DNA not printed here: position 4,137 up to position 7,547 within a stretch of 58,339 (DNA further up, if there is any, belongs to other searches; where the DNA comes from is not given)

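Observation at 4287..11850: Adhesin gene translationally coupled to a phosphorelay, a c-di-GMP enzyme and a secreted cysteine protease: Lap-like regulatory logic with different parts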

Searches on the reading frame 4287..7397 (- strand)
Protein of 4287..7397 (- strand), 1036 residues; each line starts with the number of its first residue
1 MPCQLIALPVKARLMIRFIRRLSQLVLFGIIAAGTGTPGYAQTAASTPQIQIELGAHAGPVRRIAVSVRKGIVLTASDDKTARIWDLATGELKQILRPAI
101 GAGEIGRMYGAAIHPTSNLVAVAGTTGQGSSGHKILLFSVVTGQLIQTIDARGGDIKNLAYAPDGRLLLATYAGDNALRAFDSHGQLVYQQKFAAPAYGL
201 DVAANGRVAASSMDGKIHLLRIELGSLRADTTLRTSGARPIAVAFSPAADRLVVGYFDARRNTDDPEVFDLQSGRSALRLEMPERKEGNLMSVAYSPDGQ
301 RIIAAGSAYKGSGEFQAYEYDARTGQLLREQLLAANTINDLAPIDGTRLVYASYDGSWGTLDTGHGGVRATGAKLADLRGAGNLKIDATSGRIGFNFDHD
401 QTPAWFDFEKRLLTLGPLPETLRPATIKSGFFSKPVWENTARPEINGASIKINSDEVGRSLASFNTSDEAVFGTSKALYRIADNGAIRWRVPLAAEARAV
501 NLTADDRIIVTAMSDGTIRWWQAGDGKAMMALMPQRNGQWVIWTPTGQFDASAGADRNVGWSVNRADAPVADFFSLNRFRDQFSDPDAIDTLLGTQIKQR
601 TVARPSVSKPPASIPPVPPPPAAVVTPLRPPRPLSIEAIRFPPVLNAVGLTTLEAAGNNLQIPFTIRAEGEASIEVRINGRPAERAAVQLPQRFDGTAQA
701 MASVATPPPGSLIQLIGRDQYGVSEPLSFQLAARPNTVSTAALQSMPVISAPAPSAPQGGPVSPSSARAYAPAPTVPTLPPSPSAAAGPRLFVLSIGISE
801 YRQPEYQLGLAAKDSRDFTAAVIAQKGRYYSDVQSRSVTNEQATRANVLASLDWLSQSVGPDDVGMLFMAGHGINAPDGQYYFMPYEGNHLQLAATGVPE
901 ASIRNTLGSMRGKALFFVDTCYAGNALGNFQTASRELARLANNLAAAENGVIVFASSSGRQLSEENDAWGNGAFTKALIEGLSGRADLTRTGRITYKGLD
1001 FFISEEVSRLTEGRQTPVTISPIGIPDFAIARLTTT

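Call 4: search_protein_families(library=pfam, proteins=[window:4287-7397:-], max_evalue=0.001)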
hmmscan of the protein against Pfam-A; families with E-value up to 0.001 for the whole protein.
window:4287-7397:- (1036 aa): 20 families
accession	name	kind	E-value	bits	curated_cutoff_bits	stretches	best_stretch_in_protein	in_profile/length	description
PF25174.1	Beta-prop_THOC3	-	1.3e-18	67.4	305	1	57-306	1-232/272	THOC3 beta-propeller domain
PF00400.38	WD40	-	3e-18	65.9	27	1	53-86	6-39/39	WD domain, G-beta repeat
PF23414.1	Beta-prop_EML_2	-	3.3e-14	53.4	90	1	65-206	5-136/266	Echinoderm microtubule-associated protein second beta-propeller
PF24814.1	WD40_Prp19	-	4.2e-14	52.7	320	1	47-306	38-279/281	Prp19 WD40 domain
PF25173.1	Beta-prop_WDR3_1st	-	1.2e-12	48.4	154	0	52-95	107-150/184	WDR3 first beta-propeller domain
PF00656.27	Peptidase_C14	-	2.4e-12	47.5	21.4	1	793-1018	4-222/233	Caspase domain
PF25168.1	Beta-prop_WDR36-Utp21_2nd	-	1.2e-11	45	84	1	55-212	154-299/335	WDR36/Utp21 second beta-propeller domain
PF25175.1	Beta-prop_WDR5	-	1.7e-10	41.1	250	1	57-183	51-165/296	WDR5 beta-propeller domain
PF25172.1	Beta-prop_WDR3_2nd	-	2e-10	40.8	140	0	50-95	167-212/293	WDR3 second beta-propeller domain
PF24817.1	WD40_WDHD1_1st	-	1e-09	38.5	109.9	0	48-96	118-166/291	WDHD1 first WD40 domain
PF24796.1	WDR55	-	1.1e-08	34.9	200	0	459-523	183-250/296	WDR55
PF23393.2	Beta-prop_WDR90_POC16_2nd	-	2.5e-08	33.9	60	1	72-171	8-96/291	WDR90/POC16, second beta-propeller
PF24805.1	EIF3I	-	3.7e-08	33.3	200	0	56-92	50-86/324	EIF3I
PF25391.1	WD40_Gbeta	-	1.2e-07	31.4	150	1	49-184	134-256/340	G protein beta WD-40 repeat protein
PF13360.13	PQQ_2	-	6.6e-07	29.7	27.6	0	160-328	30-192/233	Outer membrane protein assembly factor BamB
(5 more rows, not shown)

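Call 11: search_protein_families(library=ncbifam, proteins=[window:4287-7355:-], max_evalue=0.001)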
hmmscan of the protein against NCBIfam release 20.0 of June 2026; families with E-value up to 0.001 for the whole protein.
window:4287-7355:- (1022 aa): 1 family
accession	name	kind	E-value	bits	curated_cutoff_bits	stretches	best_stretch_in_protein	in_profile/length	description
NF047832.1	caspase_w_EACC1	subfamily_domain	4.7e-18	65.5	140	1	782-981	6-196/211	caspase, EACC1-associated type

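Call 15: find_homologous_proteins(query=window:4287-7355:-, max_evalue=0.00001)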
Query window:4287-7355:- (1022 aa): 1639 proteins with E <= 0.00001 among 8000 candidates; the best 120 are listed.
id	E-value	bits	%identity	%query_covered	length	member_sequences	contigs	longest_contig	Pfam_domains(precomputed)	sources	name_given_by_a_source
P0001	0.0e+0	2261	100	100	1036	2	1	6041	PF25168.2,PF13360.14,PF25174.2,PF24814.2,PF24805.2,PF23381.2,PF25173.2,PF12894.14,PF25175.2,PF24817.2,PF24796.2,PF23393.3,PF25172.2,PF25391.2,PF00656.28,PF24807.2,PF00400.39,PF23414.2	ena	-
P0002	0.0e+0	1702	75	97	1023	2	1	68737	PF25168.2,PF13360.14,PF25174.2,PF24814.2,PF24805.2,PF23381.2,PF25173.2,PF12894.14,PF25175.2,PF24817.2,PF24796.2,PF23393.3,PF25172.2,PF00656.28,PF24807.2,PF00400.39,PF23414.2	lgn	-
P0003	0.0e+0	1691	74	100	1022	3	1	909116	PF25168.2,PF13360.14,PF25174.2,PF24814.2,PF24805.2,PF23381.2,PF25173.2,PF25171.2,PF12894.14,PF25175.2,PF24817.2,PF24796.2,PF23393.3,PF25172.2,PF24782.3,PF25391.2,PF00656.28,PF24807.2,PF00400.39,PF23414.2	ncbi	-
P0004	0.0e+0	1664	71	99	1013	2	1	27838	PF25168.2,PF13360.14,PF25174.2,PF24814.2,PF24805.2,PF23381.2,PF25173.2,PF12894.14,PF25175.2,PF24817.2,PF24796.2,PF23393.3,PF25172.2,PF25391.2,PF00656.28,PF24807.2,PF00400.39,PF23414.2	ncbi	ncbi:MAG: caspase family protein [Burkholderiaceae bacterium]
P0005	0.0e+0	1646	71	97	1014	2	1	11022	PF25168.2,PF13360.14,PF25174.2,PF24814.2,PF24805.2,PF23381.2,PF25173.2,PF12894.14,PF25175.2,PF24817.2,PF24796.2,PF23393.3,PF25172.2,PF25391.2,PF00656.28,PF24807.2,PF00400.39,PF23414.2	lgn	-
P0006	0.0e+0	1163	56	94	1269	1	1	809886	PF13360.14,PF25174.2,PF25172.2,PF24814.2,PF23381.2,PF00656.28,PF25175.2,PF00400.39,PF23414.2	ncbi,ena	-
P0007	0.0e+0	1157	82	24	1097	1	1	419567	PF25168.2,PF25174.2,PF24814.2,PF23381.2,PF25173.2,PF12894.14,PF25175.2,PF24817.2,PF25172.2,PF25391.2,PF00656.28,PF24807.2,PF25047.1,PF00400.39,PF23414.2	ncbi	ncbi:MAG: caspase family protein [Burkholderiaceae bacterium]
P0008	0.0e+0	1079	50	100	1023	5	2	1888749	PF25168.2,PF25174.2,PF24814.2,PF24805.2,PF23381.2,PF25173.2,PF12894.14,PF25175.2,PF24817.2,PF24796.2,PF23393.3,PF25172.2,PF25391.2,PF00656.28,PF24807.2,PF00400.39,PF23414.2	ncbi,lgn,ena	-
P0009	0.0e+0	1070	51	96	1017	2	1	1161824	PF25174.2,PF24814.2,PF23381.2,PF25173.2,PF12894.14,PF25175.2,PF24817.2,PF24796.2,PF25172.2,PF00656.28,PF24807.2,PF00400.39,PF23414.2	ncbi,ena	-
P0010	0.0e+0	1060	50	96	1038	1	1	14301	PF25174.2,PF24814.2,PF23381.2,PF25173.2,PF12894.14,PF25175.2,PF24817.2,PF25172.2,PF00656.28,PF24807.2,PF00400.39,PF23414.2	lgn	-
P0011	0.0e+0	1054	51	96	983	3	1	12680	PF25168.2,PF25174.2,PF24814.2,PF23381.2,PF25173.2,PF12894.14,PF25175.2,PF24796.2,PF23393.3,PF25172.2,PF00656.28,PF24807.2,PF00400.39,PF23414.2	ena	-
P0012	0.0e+0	1043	50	96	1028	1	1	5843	PF25174.2,PF24814.2,PF24805.2,PF23381.2,PF25173.2,PF12894.14,PF25175.2,PF24817.2,PF24796.2,PF23393.3,PF25172.2,PF25391.2,PF00656.28,PF24807.2,PF00400.39,PF23414.2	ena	-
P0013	0.0e+0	1035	74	24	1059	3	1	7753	PF25174.2,PF24814.2,PF24805.2,PF23381.2,PF25173.2,PF12894.14,PF25175.2,PF24796.2,PF25172.2,PF25391.2,PF00656.28,PF24807.2,PF00400.39,PF23414.2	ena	-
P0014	0.0e+0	1029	50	98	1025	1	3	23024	PF25174.2,PF24814.2,PF24805.2,PF23381.2,PF25173.2,PF12894.14,PF25175.2,PF24817.2,PF24796.2,PF25172.2,PF25391.2,PF00656.28,PF24807.2,PF00400.39,PF23414.2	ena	-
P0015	0.0e+0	1019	49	99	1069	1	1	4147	PF25174.2,PF24814.2,PF23381.2,PF25173.2,PF12894.14,PF25175.2,PF24796.2,PF23393.3,PF00656.28,PF24807.2,PF00400.39,PF23414.2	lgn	-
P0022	3.1e-292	990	48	96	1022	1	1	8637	PF25174.2,PF24814.2,PF23381.2,PF25173.2,PF12894.14,PF25175.2,PF24817.2,PF24796.2,PF25172.2,PF00656.28,PF24807.2,PF00400.39,PF23414.2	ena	-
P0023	5.9e-292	990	47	98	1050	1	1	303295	PF25168.2,PF25174.2,PF24814.2,PF24805.2,PF23381.2,PF25173.2,PF12894.14,PF25175.2,PF24817.2,PF24796.2,PF25172.2,PF24782.3,PF00656.28,PF24807.2,PF00400.39,PF23414.2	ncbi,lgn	ncbi:MAG: caspase family protein [Burkholderiaceae bacterium]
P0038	7.6e-265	900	46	97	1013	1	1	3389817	PF25168.2,PF25174.2,PF24814.2,PF23381.2,PF25173.2,PF12894.14,PF25175.2,PF24817.2,PF24796.2,PF25172.2,PF00656.28,PF00400.39,PF23414.2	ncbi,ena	-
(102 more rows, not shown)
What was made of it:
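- Closest known: Bacterial orthocaspases. Different: It belongs to a large Burkholderiaceae-centred family of ~1000-aa proteins (call 15) whose function is unknown.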

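Call 16: find_encoding_contigs(protein=P0003, flank=10000, max_places=2)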
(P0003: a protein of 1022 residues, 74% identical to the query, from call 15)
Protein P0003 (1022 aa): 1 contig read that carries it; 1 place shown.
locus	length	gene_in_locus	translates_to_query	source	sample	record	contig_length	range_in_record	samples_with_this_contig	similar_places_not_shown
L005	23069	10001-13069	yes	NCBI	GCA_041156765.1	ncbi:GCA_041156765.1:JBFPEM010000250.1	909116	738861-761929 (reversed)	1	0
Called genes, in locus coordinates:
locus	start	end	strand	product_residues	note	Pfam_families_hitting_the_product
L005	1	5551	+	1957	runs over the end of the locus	PF14252:DUF4347, PF00028:Cadherin (weak), PF18957:RibLong (faint), PF00028:Cadherin, PF16184:Cadherin_3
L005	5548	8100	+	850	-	PF08448:PAS_4 (weak), PF13426:PAS_9 (weak), PF00512:HisKA, PF02518:HATPase_c, PF00072:Response_reg, PF01627:Hpt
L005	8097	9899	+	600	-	PF00072:Response_reg, PF00990:GGDEF, PF00563:EAL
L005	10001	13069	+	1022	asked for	PF24814:WD40_Prp19, PF25168:Beta-prop_WDR36-Utp21_2nd, PF25174:Beta-prop_THOC3, PF25391:WD40_Gbeta (weak), PF23414:Beta-prop_EML_2, PF24807:WD40_CDC20-Fz (weak), PF25175:Beta-prop_WDR5, PF00656:Peptidase_C14, +12 more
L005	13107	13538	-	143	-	PF04273:BLH_phosphatase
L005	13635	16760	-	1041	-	-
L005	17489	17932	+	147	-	-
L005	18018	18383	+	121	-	-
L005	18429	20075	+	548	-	PF14326:DUF4384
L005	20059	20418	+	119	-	-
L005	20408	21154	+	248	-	PF10988:DUF2807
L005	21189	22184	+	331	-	-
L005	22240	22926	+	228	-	PF00691:OmpA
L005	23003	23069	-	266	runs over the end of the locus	PF12146:Hydrolase_4, PF00561:Abhydrolase_1, PF12697:Abhydrolase_6, PF03096:Ndr (weak)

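Call 17: find_encoding_contigs(protein=P0006, flank=10000, max_places=2)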
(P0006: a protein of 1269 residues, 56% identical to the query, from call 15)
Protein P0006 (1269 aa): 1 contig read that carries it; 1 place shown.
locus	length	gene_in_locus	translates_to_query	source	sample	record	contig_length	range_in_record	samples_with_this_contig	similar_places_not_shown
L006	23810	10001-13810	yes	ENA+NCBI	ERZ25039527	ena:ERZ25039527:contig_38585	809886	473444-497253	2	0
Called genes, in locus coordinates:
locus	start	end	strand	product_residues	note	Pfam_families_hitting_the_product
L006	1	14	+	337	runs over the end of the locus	PF02653:BPD_transp_2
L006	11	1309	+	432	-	PF02653:BPD_transp_2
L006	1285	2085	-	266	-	PF00005:ABC_tran, PF13304:AAA_21 (faint), PF12399:BCA_ABC_TP_C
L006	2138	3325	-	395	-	PF13458:Peripla_BP_6, PF01094:ANF_receptor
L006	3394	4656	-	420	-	PF02515:CoA_transf_3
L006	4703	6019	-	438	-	PF06808:DctM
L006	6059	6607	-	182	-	PF04290:DctQ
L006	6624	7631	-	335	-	PF03480:DctP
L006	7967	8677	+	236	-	PF00072:Response_reg, PF00196:GerE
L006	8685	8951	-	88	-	PF25984:BSH_YknX (faint), PF00364:Biotin_lipoyl, PF25917:BSH_RND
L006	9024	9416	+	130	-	-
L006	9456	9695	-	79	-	-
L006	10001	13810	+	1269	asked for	PF23381:Beta-prop_IFT122_1st (faint), PF24814:WD40_Prp19 (faint), PF25174:Beta-prop_THOC3, PF25175:Beta-prop_WDR5 (faint), PF00400:WD40 (faint), PF13360:PQQ_2 (faint), PF23414:Beta-prop_EML_2 (weak), PF00656:Peptidase_C14 (weak), +1 more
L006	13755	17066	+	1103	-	PF25390:WD40_RLD, PF13540:RCC1_2 (weak), PF00415:RCC1 (weak), PF14522:Cytochrome_C7 (faint), PF19077:Big_13 (weak)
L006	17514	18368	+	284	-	PF00763:THF_DHG_CYH, PF02882:THF_DHG_CYH_C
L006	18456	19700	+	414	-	PF19310:TOP_N, PF01432:Peptidase_M3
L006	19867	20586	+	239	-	PF01432:Peptidase_M3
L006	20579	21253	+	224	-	PF13511:DUF4124 (faint)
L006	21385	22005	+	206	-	PF04299:FMN_bind_2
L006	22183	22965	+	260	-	PF03372:Exo_endo_phos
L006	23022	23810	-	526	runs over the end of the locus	PF00072:Response_reg, PF00158:Sigma54_activat, PF14532:Sigma54_activ_2, PF07728:AAA_5, PF25601:AAA_lid_14, PF02954:HTH_8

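Call 18: find_encoding_contigs(protein=P0008, flank=10000, max_places=2)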
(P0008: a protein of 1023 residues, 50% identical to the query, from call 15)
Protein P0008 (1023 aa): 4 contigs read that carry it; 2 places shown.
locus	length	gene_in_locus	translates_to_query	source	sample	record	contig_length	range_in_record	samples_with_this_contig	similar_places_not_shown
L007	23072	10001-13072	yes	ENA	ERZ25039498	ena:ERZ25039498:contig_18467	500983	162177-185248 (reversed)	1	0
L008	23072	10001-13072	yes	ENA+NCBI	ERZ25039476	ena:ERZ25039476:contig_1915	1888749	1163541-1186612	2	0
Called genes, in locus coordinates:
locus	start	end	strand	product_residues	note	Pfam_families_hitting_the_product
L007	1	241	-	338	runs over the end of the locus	-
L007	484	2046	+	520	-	PF20695:UbiD_N, PF01977:UbiD, PF20696:UbiD_C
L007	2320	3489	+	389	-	PF03480:DctP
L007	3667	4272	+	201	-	PF04290:DctQ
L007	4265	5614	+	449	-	PF06808:DctM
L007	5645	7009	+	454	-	PF01425:Amidase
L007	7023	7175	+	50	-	-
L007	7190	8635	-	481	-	PF02113:Peptidase_S13, PF13354:Beta-lactamase2 (faint)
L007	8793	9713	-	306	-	PF00892:EamA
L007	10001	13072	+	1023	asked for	PF00400:WD40 (faint), PF12894:ANAPC4_WD40 (faint), PF23381:Beta-prop_IFT122_1st, PF23414:Beta-prop_EML_2, PF24814:WD40_Prp19, PF25174:Beta-prop_THOC3, PF25175:Beta-prop_WDR5 (weak), PF00656:Peptidase_C14, +9 more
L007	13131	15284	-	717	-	PF25390:WD40_RLD, PF13540:RCC1_2 (faint), PF00415:RCC1 (weak)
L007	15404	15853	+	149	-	-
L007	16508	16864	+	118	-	-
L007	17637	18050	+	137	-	-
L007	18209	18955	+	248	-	-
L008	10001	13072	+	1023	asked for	PF00400:WD40 (faint), PF12894:ANAPC4_WD40 (faint), PF23381:Beta-prop_IFT122_1st, PF23414:Beta-prop_EML_2, PF24814:WD40_Prp19, PF25174:Beta-prop_THOC3, PF25175:Beta-prop_WDR5 (weak), PF00656:Peptidase_C14, +9 more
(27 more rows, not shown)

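Call 38: find_encoding_contigs(protein=P0009, flank=10000, max_places=1)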
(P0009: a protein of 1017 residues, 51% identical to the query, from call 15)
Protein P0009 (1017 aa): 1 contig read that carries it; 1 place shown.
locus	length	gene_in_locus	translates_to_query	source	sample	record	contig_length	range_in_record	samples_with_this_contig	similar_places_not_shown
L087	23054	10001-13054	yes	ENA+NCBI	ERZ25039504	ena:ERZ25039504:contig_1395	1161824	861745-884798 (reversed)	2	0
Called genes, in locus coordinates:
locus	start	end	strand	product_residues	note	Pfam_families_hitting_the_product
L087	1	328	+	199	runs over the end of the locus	PF04290:DctQ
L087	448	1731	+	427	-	PF06808:DctM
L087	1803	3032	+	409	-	PF00155:Aminotran_1_2, PF00266:Aminotran_5 (weak), PF01053:Cys_Met_Meta_PP (weak)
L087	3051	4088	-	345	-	PF01464:SLT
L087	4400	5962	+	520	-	PF20695:UbiD_N, PF01977:UbiD, PF20696:UbiD_C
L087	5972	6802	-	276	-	PF04655:APH_6_hur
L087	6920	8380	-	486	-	PF02113:Peptidase_S13, PF13354:Beta-lactamase2 (faint)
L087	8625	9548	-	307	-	PF00892:EamA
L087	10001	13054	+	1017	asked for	PF25175:Beta-prop_WDR5 (faint), PF00400:WD40 (faint), PF23414:Beta-prop_EML_2 (faint), PF24796:WDR55 (faint), PF25174:Beta-prop_THOC3, PF23381:Beta-prop_IFT122_1st (weak), PF25174:Beta-prop_THOC3 (weak), PF00656:Peptidase_C14, +6 more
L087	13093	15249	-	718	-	PF25390:WD40_RLD, PF13540:RCC1_2 (weak), PF00415:RCC1, PF13540:RCC1_2 (weak)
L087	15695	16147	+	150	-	-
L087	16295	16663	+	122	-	-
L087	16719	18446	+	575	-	PF14326:DUF4384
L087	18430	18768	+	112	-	-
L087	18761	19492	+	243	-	PF10988:DUF2807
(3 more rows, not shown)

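Call 39: find_encoding_contigs(protein=P0038, flank=10000, max_places=1)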
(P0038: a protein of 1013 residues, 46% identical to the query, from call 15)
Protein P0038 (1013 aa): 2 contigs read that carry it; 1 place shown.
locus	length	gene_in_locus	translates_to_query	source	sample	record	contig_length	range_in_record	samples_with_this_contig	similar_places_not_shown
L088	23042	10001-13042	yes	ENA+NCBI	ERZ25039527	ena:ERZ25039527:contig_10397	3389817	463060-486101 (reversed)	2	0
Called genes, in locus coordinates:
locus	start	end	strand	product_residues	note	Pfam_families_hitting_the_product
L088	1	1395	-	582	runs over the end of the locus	PF00890:FAD_binding_2, PF01266:DAO (weak), PF02910:Succ_DH_flav_C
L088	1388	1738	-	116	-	PF01127:Sdh_cyt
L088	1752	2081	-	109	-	PF01127:Sdh_cyt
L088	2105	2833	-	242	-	PF13085:Fer2_3, PF13183:Fer4_8 (weak), PF13534:Fer4_17 (weak)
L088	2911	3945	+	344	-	PF03401:TctC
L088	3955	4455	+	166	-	PF07331:TctB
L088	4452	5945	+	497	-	PF01970:TctA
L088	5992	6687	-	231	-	-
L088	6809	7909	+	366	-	PF06224:AlkZ-like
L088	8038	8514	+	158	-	PF06983:3-dmu-9_3-mt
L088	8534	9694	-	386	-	PF00753:Lactamase_B (weak)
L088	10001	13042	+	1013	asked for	PF23381:Beta-prop_IFT122_1st (faint), PF24814:WD40_Prp19, PF24817:WD40_WDHD1_1st (faint), PF25175:Beta-prop_WDR5 (faint), PF00400:WD40 (faint), PF23414:Beta-prop_EML_2, PF25174:Beta-prop_THOC3 (weak), PF00656:Peptidase_C14, +5 more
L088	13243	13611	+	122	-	-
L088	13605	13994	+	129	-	-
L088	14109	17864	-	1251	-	PF17936:Big_6 (weak)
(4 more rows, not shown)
